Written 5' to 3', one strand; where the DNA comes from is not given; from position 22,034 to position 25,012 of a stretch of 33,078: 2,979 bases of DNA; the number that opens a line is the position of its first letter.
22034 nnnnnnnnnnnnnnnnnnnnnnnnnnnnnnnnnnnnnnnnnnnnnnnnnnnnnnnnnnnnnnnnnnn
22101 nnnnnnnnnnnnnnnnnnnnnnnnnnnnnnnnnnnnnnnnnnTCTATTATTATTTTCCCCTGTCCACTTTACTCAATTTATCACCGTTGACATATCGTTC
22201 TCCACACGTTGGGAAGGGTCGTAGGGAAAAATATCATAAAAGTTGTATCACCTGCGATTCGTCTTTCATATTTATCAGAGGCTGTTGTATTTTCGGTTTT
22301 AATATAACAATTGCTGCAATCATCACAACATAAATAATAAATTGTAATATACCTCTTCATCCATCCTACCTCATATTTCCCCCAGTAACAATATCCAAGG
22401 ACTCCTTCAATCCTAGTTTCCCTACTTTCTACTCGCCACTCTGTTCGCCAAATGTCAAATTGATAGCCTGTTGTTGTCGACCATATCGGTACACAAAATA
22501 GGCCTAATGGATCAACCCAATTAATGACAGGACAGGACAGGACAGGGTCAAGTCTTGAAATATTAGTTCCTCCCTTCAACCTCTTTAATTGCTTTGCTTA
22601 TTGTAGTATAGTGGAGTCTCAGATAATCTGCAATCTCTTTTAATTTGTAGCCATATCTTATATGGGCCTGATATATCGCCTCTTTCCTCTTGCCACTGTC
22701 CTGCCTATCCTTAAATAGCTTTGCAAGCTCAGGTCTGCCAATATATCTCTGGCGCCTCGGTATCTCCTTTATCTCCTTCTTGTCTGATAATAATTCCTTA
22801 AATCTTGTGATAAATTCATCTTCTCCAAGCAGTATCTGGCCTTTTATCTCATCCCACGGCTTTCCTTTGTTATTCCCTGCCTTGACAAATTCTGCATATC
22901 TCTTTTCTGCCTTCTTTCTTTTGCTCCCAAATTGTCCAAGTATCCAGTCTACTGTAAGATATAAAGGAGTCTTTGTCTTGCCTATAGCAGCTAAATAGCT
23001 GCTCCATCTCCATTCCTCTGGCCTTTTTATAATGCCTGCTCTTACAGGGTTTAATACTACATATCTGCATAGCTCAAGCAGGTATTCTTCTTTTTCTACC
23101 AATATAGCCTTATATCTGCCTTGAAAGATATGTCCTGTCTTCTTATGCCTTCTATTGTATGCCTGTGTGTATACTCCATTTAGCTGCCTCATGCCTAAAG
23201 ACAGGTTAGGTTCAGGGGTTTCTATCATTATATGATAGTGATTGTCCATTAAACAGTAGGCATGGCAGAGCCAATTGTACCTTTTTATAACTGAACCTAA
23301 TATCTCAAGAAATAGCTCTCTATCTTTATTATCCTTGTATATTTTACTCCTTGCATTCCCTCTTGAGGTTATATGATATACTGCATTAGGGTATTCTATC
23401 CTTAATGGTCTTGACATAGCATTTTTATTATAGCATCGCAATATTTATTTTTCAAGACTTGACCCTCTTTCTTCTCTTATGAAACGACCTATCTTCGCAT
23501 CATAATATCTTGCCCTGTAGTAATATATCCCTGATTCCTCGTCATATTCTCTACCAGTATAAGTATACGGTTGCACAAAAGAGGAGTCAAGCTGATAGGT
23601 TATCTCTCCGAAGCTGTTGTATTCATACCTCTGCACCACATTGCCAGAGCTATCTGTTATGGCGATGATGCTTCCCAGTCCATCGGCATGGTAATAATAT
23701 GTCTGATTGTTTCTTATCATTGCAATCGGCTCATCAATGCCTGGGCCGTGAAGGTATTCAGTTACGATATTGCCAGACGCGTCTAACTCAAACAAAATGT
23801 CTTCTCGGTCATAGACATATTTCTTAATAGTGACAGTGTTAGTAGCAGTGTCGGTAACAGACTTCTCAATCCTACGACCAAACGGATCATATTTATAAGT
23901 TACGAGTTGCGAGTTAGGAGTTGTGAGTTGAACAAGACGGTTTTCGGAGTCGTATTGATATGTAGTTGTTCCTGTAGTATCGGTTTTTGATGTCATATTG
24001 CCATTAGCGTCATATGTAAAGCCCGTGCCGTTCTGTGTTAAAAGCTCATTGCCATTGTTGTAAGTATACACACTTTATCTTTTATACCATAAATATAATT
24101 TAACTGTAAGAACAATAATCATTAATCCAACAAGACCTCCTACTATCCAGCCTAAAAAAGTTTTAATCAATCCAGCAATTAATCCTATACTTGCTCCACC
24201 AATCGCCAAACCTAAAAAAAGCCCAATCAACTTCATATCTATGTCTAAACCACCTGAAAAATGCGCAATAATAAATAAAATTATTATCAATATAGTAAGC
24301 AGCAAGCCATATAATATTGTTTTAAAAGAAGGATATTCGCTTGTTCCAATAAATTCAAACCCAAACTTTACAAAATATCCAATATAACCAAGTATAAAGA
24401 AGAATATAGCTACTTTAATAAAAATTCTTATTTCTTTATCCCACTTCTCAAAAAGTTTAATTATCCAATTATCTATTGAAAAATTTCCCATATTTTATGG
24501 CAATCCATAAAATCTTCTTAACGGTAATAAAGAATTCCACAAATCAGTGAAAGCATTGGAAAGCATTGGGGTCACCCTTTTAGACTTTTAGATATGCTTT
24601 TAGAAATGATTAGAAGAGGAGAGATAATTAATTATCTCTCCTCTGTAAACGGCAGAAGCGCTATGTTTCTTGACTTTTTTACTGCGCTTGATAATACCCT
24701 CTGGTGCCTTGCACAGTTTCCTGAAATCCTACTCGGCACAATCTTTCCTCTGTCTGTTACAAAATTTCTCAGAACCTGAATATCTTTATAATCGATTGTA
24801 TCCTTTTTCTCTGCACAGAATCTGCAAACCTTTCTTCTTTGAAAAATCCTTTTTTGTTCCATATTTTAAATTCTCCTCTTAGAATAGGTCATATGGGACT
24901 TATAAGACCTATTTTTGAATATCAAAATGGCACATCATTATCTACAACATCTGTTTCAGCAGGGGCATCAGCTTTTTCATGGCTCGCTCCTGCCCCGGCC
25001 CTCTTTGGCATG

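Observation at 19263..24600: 5.3-kb island: array of orphan Rhs toxin/immunity cassettes without a parent rhs gene or secretion machinery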

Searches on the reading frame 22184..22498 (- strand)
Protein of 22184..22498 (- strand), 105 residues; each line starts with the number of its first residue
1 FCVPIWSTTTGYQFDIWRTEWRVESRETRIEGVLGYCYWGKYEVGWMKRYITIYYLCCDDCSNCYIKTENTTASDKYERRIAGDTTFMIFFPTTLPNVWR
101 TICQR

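Call 48: search_protein_representatives(protein=window:22184-22498:-)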
Query: 105 residues. Proteins with E-value up to 0.001 (for the whole library): 5; up to 1e-10: 3; up to 1e-30: 0. The best 5 are listed.
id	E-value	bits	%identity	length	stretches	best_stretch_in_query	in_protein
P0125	2.7e-15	72.7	42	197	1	2-92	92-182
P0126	1.2e-14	70.6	40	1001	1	2-95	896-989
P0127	2.1e-11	60.2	47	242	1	2-81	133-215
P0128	4.1e-06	43.1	37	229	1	2-104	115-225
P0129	1.7e-05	41.1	39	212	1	1-81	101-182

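Call 50: search_protein_families(library=pfam, proteins=[P0125, P0126, P0127, P0128, P0129], max_evalue=0.01)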
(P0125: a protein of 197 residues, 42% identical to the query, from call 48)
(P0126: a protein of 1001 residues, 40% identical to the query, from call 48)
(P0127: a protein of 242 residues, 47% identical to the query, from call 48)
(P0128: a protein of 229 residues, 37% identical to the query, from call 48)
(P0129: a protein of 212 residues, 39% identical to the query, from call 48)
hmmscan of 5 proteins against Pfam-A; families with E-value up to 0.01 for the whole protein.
P0125 (197 aa): 1 family
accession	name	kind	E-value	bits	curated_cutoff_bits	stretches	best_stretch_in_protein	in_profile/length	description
PF03527.20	RHS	-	9.1e-05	22.7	27.9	1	1-21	15-35/38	RHS protein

P0126 (1001 aa): 2 families
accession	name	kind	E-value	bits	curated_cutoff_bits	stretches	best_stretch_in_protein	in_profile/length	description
PF05593.20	RHS_repeat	-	3.5e-48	161.6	22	6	443-475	3-35/38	RHS Repeat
PF03527.20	RHS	-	1.8e-15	56.9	27.9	1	791-826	1-36/38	RHS protein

P0127 (242 aa): 1 family
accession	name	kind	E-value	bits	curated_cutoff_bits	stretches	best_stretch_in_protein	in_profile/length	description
PF05593.20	RHS_repeat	-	0.0026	18.5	22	1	35-63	2-29/38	RHS Repeat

P0128 (229 aa): 2 families
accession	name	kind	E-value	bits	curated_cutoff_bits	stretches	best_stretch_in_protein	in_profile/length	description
PF03527.20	RHS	-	4.2e-14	52.5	27.9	1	8-40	2-34/38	RHS protein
PF25023.1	TEN_YD-shell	-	0.00048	18.7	50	1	5-84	787-866/909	Teneurin YD-shell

P0129 (212 aa): 0 families

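Call 59: predict_structure(alignment_id=A2)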
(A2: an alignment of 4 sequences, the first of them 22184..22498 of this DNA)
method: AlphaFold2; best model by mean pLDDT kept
length: 105 residues; sequences in the alignment: 4
mean_pLDDT: 66.7   pTM: 0.40
mean pLDDT of the five models: 66.7, 57.8, 53.9, 48.5, 32.3
residues with pLDDT >= 90: 12; 70-90: 38; 50-70: 33; < 50: 22
segments of 3 or more residues with pLDDT < 50: 85-105
pLDDT, mean of each block of 10 residues (from residue 1): 84 60 55 56 77 89 87 79 52 41 45
secondary structure, 60 per line:
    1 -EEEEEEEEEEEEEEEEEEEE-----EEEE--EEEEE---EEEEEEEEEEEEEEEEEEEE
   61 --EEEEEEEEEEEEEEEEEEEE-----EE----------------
elements in order: E2-21 E27-30 E33-37 E41-60 E63-82

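Call 64: fold_search(model_id=the predicted structure, library=pdb)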
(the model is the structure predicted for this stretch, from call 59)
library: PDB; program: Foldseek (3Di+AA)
matches with E <= 10: 323; with E <= 0.001: 0
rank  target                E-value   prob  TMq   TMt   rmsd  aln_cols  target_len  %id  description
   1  3lk3_B                2.3e-01  0.47  0.29  0.15  20.9        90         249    9  Crystal structure of CapZ bound to the CPI and CSI uncapping motifs from CARMIL (released 2010-04-07)
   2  3aa0_B                2.6e-01  0.47  0.28  0.14  21.7        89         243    7  Crystal structure of Actin Capping Protein in complex with the Cp-binding motif derived from CARMIL (released 2010-08-04)
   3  8gtn_A                3.4e-01  0.09  0.21  0.13  17.2       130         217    8  Cryo-EM structure of the gasdermin B pore (released 2023-04-12)
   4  8jyw_A                4.0e-01  0.23  0.28  0.14  18.5       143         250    6  Cryo-EM structure of the gasdermin pore from Trichoplax adhaerens (released 2024-05-01)
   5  7dsa_B                4.7e-01  0.28  0.28  0.15  21.0        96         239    7  Crystal structure of actin capping protein in complex with V-1 (space group P62) (released 2021-03-03)
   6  9bli_B                4.9e-01  0.30  0.28  0.15  21.0        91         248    9  Crystal structure of Actin capping protein in complex with a fragment of Legionella pneumophila RavB (released 2025-05-07)
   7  3uc2_A                5.5e-01  0.11  0.17  0.16  16.8        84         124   15  Crystal structure of a DUF4426 family protein (PA0388) from Pseudomonas aeruginosa PAO1 at 2.09 A resolution (released 2011-11-23)
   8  8f8q_G                5.5e-01  0.08  0.19  0.10  16.5        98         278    7  Cryo-EM structure of the CapZ-capped barbed end of F-actin (released 2023-06-07)
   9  6yff_AA               5.5e-01  0.08  0.16  0.14  18.3        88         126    8  Virus-like particle of Beihai levi-like virus 21 (released 2020-09-02)
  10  6yfu_AA               5.5e-01  0.07  0.13  0.11  17.6        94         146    8  Virus-like particle of Wenzhou levi-like virus 4 (released 2020-09-02)
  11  9y9l_Z                5.8e-01  0.09  0.21  0.11  17.7       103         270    9  CP at the barbed end with one cofilin on second-to-last subunit (released 2026-03-04)
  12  3aa6_B                6.1e-01  0.35  0.30  0.15  22.5        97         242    6  Crystal structure of Actin capping protein in complex with the Cp-binding motif derived from CD2AP (released 2010-08-04)
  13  3aae_B                6.1e-01  0.33  0.31  0.15  20.1        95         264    7  Crystal structure of Actin capping protein in complex with CARMIL fragment (released 2010-11-17)
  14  5afu_L                6.1e-01  0.33  0.31  0.15  21.9        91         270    6  Cryo-EM structure of dynein tail-dynactin-BICD2N complex (released 2015-03-11)
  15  8p94_V                6.1e-01  0.28  0.29  0.15  19.3        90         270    8  Cryo-EM structure of cortactin stabilized Arp2/3-complex nucleated actin branches (released 2024-01-03)
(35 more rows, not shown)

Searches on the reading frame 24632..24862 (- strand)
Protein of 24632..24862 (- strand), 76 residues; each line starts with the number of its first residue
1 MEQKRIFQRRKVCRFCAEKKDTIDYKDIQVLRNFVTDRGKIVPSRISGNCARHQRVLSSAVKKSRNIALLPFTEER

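Call 15: find_encoding_contigs(protein=window:24632-24862:-, flank=10000, max_places=10)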
Protein window:24632-24862:- (76 aa): 4 contigs read that carry it; 4 places shown.
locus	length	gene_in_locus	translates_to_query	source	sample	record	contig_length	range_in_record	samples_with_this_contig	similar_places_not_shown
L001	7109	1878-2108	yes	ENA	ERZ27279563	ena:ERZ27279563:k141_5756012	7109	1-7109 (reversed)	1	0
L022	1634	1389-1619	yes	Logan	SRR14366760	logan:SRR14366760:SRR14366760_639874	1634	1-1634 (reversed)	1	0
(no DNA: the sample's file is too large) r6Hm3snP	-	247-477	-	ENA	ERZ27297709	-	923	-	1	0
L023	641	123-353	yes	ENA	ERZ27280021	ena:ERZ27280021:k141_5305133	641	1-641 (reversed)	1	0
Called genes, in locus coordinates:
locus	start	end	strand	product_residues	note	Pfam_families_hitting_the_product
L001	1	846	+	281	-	?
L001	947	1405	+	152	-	PF01250:Ribosomal_S6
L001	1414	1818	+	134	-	PF00436:SSB, PF22657:SSB_1 (faint)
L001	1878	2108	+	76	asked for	PF01084:Ribosomal_S18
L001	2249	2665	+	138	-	-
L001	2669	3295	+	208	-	PF25023:TEN_YD-shell, PF05593:RHS_repeat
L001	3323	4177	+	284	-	PF01797:Y1_Tnp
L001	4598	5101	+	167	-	-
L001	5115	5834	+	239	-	PF05593:RHS_repeat (faint), PF25023:TEN_YD-shell (weak)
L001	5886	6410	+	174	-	-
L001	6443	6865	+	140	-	PF05593:RHS_repeat (faint)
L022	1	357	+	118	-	?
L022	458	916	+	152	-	PF01250:Ribosomal_S6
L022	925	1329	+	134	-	PF00436:SSB, PF22657:SSB_1 (faint)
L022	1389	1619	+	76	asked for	PF01084:Ribosomal_S18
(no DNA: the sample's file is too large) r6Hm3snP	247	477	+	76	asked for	PF01084:Ribosomal_S18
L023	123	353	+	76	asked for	PF01084:Ribosomal_S18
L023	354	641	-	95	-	?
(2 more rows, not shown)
